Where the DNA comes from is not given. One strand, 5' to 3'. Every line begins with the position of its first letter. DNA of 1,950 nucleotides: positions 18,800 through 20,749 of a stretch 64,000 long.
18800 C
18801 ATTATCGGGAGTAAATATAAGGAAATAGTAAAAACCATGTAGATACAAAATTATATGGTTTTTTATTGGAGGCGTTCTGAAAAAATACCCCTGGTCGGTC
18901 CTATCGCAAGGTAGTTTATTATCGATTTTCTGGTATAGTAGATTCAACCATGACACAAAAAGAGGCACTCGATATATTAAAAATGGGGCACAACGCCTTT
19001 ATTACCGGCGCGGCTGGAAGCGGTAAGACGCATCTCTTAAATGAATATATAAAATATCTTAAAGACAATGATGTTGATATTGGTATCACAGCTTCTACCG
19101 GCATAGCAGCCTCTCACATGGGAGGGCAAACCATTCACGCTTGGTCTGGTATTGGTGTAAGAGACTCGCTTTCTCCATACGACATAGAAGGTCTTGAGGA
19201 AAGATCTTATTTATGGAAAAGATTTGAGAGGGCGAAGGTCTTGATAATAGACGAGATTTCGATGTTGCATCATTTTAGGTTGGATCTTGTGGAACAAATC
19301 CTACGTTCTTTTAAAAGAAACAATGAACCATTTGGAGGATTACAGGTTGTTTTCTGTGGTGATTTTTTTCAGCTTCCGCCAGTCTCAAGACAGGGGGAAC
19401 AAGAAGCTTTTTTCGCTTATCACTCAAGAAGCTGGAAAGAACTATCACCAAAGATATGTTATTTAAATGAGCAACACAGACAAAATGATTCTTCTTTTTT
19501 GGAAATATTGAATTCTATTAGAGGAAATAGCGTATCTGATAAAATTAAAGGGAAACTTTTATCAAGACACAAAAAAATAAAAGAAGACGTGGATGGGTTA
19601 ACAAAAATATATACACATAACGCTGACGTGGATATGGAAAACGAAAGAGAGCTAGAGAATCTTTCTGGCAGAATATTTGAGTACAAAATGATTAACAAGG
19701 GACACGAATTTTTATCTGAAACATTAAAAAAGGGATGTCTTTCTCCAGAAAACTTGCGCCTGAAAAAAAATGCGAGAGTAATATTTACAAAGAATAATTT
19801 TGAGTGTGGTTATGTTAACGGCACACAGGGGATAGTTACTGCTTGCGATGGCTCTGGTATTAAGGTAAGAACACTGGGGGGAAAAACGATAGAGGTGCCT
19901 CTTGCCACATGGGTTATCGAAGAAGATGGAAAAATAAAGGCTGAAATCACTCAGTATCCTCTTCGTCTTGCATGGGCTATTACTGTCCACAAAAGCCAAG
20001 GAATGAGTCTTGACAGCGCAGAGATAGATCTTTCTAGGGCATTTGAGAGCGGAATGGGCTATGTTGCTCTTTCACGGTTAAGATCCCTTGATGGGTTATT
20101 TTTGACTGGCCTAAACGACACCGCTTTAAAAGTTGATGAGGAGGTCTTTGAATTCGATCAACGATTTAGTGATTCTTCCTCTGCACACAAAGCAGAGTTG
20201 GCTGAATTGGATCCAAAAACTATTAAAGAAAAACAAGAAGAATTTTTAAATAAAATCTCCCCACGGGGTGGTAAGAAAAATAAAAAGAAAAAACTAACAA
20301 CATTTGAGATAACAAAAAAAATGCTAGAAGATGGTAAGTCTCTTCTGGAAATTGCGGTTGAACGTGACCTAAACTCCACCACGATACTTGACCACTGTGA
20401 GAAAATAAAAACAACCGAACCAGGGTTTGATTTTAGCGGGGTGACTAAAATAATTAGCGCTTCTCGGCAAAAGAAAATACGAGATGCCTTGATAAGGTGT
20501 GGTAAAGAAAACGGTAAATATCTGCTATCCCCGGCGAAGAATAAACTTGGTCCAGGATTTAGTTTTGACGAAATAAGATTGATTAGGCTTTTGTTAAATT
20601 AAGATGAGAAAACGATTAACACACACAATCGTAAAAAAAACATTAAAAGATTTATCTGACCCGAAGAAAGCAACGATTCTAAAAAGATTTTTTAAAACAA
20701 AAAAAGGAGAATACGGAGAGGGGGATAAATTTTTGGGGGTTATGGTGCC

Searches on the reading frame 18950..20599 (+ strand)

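Call 76: search_protein_families(library=pfam, proteins=[window:18950-20599:+], max_evalue=0.00001)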
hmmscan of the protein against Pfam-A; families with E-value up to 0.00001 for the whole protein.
window:18950-20599:+ (550 aa): 5 families
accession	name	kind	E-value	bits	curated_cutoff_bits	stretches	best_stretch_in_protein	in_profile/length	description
PF05970.20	PIF1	-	3e-38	132.1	25.9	1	11-182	20-193/223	PIF1-like helicase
PF14493.12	HTH_40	-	1.3e-15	57.9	27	1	451-546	1-89/89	Helix-turn-helix domain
PF13604.12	AAA_30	-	9.9e-14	51.9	27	1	3-199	6-177/191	AAA domain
PF13245.12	AAA_19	-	1.3e-13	51.7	25.1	1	3-146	1-133/134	AAA domain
PF01443.25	Viral_helicase1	-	7.4e-06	26.4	21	0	18-178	3-132/228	Viral superfamily 1 RNA helicase core domain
